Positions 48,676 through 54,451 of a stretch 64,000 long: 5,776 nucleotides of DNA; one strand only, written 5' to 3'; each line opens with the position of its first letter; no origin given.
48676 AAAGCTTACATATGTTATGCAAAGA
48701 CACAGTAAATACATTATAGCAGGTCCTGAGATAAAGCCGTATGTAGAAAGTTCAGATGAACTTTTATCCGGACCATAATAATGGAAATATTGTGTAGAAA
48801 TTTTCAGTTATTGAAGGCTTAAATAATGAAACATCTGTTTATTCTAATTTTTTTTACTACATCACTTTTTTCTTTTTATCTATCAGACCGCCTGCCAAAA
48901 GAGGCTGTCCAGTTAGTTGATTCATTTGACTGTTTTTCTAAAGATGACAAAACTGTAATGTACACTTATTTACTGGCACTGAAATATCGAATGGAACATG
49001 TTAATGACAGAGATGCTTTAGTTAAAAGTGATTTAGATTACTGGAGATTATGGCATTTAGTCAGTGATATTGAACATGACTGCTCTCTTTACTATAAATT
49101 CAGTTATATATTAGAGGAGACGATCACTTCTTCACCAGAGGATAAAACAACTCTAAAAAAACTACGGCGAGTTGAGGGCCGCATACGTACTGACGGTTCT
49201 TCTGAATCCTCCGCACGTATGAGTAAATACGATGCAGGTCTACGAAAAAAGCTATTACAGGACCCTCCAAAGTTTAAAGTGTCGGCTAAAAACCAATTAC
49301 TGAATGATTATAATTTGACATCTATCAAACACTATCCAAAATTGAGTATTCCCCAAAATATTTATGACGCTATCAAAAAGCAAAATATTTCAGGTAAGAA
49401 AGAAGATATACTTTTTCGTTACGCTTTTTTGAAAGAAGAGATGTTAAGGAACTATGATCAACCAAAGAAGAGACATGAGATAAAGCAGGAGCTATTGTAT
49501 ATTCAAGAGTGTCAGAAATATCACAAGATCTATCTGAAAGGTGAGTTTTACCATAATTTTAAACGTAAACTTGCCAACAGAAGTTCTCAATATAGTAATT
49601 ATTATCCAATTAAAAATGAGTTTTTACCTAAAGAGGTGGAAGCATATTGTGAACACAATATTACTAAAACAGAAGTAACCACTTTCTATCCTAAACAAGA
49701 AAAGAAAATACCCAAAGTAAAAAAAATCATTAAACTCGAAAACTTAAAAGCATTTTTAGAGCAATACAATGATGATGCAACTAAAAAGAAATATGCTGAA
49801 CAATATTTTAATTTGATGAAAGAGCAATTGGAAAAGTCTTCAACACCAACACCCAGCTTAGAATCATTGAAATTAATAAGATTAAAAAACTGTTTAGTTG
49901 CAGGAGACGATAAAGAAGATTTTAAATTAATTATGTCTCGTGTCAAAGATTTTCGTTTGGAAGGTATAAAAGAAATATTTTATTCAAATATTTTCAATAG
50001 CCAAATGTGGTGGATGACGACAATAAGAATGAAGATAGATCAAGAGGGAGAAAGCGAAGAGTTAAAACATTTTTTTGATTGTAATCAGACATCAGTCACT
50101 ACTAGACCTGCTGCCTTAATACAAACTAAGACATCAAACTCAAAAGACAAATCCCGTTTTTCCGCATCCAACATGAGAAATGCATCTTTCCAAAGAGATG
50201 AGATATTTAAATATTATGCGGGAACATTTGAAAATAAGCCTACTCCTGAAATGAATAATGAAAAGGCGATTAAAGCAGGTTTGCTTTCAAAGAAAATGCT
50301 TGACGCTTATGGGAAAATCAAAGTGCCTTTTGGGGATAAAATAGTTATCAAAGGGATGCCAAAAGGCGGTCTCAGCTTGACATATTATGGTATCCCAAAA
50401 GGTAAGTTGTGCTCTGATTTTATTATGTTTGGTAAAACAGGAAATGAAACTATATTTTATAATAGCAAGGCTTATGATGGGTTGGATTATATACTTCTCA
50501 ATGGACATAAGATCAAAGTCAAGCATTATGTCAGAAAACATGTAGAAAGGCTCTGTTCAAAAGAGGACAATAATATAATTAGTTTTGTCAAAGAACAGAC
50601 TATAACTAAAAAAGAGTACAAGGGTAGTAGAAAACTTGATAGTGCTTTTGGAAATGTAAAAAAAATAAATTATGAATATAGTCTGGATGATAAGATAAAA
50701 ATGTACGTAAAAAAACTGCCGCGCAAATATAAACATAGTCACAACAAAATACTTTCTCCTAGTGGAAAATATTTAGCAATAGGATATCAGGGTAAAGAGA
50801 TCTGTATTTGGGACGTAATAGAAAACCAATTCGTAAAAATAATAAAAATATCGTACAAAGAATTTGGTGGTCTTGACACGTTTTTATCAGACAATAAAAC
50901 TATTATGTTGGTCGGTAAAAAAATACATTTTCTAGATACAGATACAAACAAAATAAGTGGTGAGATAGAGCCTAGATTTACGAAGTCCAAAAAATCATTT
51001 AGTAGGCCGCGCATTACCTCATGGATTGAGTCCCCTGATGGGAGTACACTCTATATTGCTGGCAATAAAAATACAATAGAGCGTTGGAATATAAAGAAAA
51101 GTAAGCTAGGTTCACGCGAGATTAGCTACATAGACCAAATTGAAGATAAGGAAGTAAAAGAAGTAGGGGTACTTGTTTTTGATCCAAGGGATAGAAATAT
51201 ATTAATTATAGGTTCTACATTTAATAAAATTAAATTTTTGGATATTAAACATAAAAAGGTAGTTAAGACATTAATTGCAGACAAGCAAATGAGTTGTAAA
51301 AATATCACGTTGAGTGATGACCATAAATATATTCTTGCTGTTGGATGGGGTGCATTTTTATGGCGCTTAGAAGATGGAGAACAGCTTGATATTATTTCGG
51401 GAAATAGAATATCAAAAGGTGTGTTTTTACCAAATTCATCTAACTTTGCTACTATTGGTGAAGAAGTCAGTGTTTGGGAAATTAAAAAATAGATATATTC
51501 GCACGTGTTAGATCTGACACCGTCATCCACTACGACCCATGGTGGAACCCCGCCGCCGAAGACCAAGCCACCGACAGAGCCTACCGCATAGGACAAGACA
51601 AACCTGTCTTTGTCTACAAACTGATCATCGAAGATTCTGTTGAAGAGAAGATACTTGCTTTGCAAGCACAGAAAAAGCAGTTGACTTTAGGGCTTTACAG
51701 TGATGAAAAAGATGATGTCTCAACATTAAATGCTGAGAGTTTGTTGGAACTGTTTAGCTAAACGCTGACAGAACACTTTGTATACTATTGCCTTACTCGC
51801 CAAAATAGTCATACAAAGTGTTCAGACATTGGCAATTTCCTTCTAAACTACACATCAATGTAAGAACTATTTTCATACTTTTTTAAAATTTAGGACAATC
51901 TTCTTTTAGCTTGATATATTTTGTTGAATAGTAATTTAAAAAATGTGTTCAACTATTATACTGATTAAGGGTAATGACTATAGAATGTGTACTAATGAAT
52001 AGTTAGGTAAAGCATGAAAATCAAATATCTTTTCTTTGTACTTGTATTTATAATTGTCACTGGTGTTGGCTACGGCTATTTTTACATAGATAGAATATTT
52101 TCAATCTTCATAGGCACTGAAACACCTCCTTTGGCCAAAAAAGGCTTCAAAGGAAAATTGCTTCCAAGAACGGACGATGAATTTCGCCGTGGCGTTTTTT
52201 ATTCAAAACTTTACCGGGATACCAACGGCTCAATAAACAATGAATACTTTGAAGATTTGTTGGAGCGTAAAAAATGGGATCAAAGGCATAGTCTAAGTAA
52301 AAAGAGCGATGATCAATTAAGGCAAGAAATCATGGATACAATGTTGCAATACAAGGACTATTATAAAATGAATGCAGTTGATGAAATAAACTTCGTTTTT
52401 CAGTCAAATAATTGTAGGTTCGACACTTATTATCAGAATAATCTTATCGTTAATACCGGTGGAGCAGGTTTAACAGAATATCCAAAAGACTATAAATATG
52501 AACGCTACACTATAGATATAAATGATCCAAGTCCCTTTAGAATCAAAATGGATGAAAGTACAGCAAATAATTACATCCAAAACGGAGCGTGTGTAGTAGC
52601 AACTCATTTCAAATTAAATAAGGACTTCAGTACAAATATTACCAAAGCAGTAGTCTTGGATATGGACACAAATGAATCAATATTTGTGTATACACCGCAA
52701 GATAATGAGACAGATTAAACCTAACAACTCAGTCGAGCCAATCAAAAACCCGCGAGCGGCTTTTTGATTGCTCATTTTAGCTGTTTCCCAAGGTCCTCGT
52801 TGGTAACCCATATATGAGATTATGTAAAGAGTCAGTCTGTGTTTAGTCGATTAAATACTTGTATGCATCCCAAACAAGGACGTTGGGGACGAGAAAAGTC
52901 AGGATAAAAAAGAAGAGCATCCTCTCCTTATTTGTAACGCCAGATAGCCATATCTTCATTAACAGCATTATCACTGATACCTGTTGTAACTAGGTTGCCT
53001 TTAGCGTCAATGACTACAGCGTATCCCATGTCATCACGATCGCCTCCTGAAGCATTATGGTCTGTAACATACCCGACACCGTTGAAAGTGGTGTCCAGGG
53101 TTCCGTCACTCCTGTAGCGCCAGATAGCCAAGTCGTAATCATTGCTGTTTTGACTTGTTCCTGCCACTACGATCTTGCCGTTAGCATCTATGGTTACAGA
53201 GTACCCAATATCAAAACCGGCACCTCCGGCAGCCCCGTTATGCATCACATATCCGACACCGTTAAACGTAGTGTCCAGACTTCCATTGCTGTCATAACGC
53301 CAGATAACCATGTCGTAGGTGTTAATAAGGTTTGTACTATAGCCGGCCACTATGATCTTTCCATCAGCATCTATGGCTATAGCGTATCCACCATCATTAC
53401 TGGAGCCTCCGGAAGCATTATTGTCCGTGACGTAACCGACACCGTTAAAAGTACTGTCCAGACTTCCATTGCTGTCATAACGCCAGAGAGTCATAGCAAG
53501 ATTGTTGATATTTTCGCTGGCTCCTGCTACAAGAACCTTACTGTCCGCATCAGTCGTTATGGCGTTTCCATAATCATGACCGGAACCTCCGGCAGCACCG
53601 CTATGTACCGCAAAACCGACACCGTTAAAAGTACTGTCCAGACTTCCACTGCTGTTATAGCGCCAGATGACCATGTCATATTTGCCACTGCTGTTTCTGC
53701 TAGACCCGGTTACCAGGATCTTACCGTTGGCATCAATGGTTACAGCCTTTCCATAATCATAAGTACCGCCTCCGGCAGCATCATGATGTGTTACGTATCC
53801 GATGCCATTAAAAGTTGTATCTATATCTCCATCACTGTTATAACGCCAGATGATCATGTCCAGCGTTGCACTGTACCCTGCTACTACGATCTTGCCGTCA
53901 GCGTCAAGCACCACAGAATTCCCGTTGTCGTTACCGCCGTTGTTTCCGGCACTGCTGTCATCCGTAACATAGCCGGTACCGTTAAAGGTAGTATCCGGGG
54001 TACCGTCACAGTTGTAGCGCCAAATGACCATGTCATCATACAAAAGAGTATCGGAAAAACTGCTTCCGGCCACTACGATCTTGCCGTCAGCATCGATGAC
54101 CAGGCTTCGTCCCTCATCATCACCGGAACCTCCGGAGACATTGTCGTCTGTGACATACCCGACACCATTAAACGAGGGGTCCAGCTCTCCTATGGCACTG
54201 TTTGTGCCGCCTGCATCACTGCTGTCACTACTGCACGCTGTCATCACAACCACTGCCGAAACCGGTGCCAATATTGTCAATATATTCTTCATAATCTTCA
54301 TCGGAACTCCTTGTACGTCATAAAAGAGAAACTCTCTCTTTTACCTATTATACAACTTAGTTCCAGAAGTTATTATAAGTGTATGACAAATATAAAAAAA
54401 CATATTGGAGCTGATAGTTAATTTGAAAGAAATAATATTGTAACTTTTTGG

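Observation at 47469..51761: The 3' end of the SNF2 helicase gene is duplicated around a 3.8-kb AT-rich insertion; the displaced copy is missing from the ORF track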

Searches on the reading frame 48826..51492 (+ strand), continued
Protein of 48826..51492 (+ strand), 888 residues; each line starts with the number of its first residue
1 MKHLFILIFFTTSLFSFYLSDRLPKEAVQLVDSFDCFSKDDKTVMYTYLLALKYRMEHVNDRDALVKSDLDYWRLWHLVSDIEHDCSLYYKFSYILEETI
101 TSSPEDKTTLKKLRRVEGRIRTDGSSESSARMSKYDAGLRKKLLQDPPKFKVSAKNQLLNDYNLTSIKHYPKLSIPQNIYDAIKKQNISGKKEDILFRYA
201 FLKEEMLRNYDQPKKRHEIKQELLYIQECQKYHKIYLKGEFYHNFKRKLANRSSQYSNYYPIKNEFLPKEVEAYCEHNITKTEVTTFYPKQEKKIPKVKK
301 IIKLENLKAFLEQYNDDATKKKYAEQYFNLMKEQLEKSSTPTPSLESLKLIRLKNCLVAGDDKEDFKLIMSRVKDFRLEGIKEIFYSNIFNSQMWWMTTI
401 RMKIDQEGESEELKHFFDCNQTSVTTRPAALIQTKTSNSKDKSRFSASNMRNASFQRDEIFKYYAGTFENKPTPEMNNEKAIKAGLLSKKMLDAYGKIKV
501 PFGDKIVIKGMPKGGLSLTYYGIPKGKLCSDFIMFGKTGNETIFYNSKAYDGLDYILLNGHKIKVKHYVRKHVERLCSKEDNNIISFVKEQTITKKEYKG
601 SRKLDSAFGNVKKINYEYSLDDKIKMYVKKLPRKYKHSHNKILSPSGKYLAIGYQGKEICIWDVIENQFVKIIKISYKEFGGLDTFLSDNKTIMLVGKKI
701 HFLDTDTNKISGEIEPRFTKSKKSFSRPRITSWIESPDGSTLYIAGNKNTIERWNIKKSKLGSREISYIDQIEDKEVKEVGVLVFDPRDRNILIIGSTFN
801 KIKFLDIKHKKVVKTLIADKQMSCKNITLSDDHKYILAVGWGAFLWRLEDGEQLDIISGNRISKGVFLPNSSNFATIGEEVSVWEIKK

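Call 70: fold_search(model_id=the predicted structure, library=pdb)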
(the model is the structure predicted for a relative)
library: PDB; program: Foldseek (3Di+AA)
matches with E <= 10: 1976; with E <= 0.001: 1900
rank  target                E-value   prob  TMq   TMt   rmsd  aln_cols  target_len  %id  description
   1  8gfv_B                1.1e-12  1.00  0.23  0.56   3.9       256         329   16  CryoEM structure of beta-2-adrenergic receptor in complex with GTP-bound Gs heterotrimer (transition intermediate #1 o (released 2024-03-06)
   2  8ge4_B                1.5e-12  1.00  0.23  0.55   4.0       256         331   16  CryoEM structure of beta-2-adrenergic receptor in complex with nucleotide-free Gs heterotrimer (#5 of 20) (released 2024-03-06)
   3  7e2x_B                2.6e-12  1.00  0.23  0.56   4.1       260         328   16  Apo serotonin 1A (5-HT1A) receptor-Gi protein complex (released 2021-04-14)
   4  9g33_UL               3.0e-12  1.00  0.23  0.24   3.6       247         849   19  Stalled 90S - Utp23-Krr1-deltaC3 (released 2025-06-18)
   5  8qeg_B                3.5e-12  1.00  0.23  0.56   3.8       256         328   16  Crystal structure of the G11 protein heterotrimer bound to YM-254890 inhibitor (released 2025-03-19)
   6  9n6z_LQ               3.7e-12  1.00  0.22  0.24   3.6       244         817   18  SSU processome maturation and disassembly, State D (released 2025-11-05)
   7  9j87_C                3.9e-12  1.00  0.21  0.51   6.2       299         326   14  Structure of Receptor (released 2026-02-25)
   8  8gg8_B                4.1e-12  1.00  0.23  0.55   4.0       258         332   16  CryoEM structure of beta-2-adrenergic receptor in complex with GTP-bound Gs heterotrimer (transition intermediate #14  (released 2024-03-06)
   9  8hti_B                4.3e-12  1.00  0.23  0.56   4.0       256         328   16  Human Consensus Olfactory Receptor OR52c in Complex with Octanoic Acid (OCA) and G Protein (released 2023-12-20)
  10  8uo1_B                4.5e-12  1.00  0.23  0.55   3.9       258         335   16  CryoEM structure of beta-2-adrenergic receptor in complex with GTP-bound Gs heterotrimer (Class Q) (released 2024-03-06)
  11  8unw_B                4.7e-12  1.00  0.23  0.55   3.9       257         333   16  CryoEM structure of beta-2-adrenergic receptor in complex with GTP-bound Gs heterotrimer (Class L) (released 2024-03-06)
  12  5mzh_B                6.0e-12  1.00  0.22  0.43   5.2       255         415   14  Crystal structure of ODA16 from Chlamydomonas reinhardtii (released 2017-03-22)
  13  8x8n_B                6.6e-12  1.00  0.23  0.57   3.4       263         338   15  Cryo-EM structure of the octreotide-bound Somatostatin receptor 5-Gi protein complex (released 2024-06-12)
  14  8wc4_B                6.9e-12  1.00  0.23  0.56   3.6       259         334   16  Cryo-EM structure of the ZH8651-bound mTAAR1-Gs complex (released 2023-12-27)
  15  9m8k_B                8.0e-12  1.00  0.23  0.56   3.3       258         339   15  cryo-EM structure of human TAS2R4 with oligopeptide (released 2026-03-18)
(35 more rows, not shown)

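Call 80: find_related_loci(query=A2, collection=viral_contigs, flank=10000)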
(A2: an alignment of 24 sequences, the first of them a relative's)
Query A2 (888 aa) in viral_contigs; peptide patterns used: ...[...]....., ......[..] (x = any residue, [..] = any of these).
28 stretches matched a pattern, but none encodes a relative of the query by tblastn (E <= 1e-3).

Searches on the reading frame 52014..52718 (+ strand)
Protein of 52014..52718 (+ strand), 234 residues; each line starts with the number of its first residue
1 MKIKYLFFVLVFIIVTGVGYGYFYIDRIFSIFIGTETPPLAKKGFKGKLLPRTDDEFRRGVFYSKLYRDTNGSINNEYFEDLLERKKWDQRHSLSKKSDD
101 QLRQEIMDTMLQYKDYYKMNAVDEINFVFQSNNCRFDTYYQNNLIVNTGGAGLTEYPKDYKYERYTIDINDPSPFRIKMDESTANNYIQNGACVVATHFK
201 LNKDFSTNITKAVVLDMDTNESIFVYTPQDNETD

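Call 4: search_protein_families(library=pfam, proteins=[window:52014-52718:+])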
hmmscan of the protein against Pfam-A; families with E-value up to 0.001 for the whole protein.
window:52014-52718:+ (234 aa): 0 families

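Call 5: search_protein_families(library=padloc, proteins=[window:52014-52718:+])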
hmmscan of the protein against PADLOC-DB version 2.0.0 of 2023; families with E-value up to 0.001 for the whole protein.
window:52014-52718:+ (234 aa): 0 families

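Call 12: search_protein_families(library=ncbifam, proteins=[window:52014-52718:+])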
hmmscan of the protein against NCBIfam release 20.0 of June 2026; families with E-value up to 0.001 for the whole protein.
window:52014-52718:+ (234 aa): 0 families

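Call 58: search_protein_families(library=phrogs, proteins=[window:52014-52718:+], max_evalue=0.01)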
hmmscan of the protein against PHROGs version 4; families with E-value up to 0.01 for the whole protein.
window:52014-52718:+ (234 aa): 0 families

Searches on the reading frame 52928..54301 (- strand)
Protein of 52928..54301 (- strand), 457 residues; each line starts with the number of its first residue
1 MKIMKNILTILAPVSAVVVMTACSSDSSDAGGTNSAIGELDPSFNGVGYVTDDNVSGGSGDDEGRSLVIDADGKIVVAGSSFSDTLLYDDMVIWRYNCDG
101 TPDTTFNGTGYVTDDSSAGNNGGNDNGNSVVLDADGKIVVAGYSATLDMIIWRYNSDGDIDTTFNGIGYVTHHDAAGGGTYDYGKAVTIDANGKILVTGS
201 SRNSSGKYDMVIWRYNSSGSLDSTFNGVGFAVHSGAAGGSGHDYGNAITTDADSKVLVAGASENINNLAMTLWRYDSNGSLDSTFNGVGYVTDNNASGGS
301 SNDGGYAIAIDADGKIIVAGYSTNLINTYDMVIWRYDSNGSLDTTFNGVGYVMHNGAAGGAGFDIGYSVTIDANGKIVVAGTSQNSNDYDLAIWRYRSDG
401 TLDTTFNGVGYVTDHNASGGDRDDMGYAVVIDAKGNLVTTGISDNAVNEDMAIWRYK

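Call 4: search_protein_families(library=pfam, proteins=[window:52928-54301:-])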
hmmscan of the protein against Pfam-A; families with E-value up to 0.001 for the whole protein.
window:52928-54301:- (457 aa): 4 families
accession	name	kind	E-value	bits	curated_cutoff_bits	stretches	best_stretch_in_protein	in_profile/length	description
PF17164.10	DUF5122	-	1.2e-56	189.1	27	6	312-346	2-36/36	Domain of unknown function (DUF5122) beta-propeller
PF24253.1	DUF7454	-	6.2e-15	55.3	27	0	314-349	12-46/59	Domain of unknown function (DUF7454)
PF13986.11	DUF4224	-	2e-05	24.9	22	0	125-141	25-41/45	Domain of unknown function (DUF4224)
PF25784.1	BigA_N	-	0.00037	21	24.5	0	131-160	50-77/80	BigA and YdbA N-terminal beta barrel domain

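Call 5: search_protein_families(library=padloc, proteins=[window:52928-54301:-])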
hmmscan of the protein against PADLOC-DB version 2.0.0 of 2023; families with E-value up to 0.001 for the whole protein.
window:52928-54301:- (457 aa): 0 families

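Call 12: search_protein_families(library=ncbifam, proteins=[window:52928-54301:-])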
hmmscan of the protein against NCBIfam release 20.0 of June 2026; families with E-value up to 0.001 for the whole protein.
window:52928-54301:- (457 aa): 1 family
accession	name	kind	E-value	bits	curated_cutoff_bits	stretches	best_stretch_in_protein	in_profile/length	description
TIGR02608.1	delta_60_rpt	domain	2.2e-103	338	76.5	6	182-232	1-51/55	delta-60 repeat domain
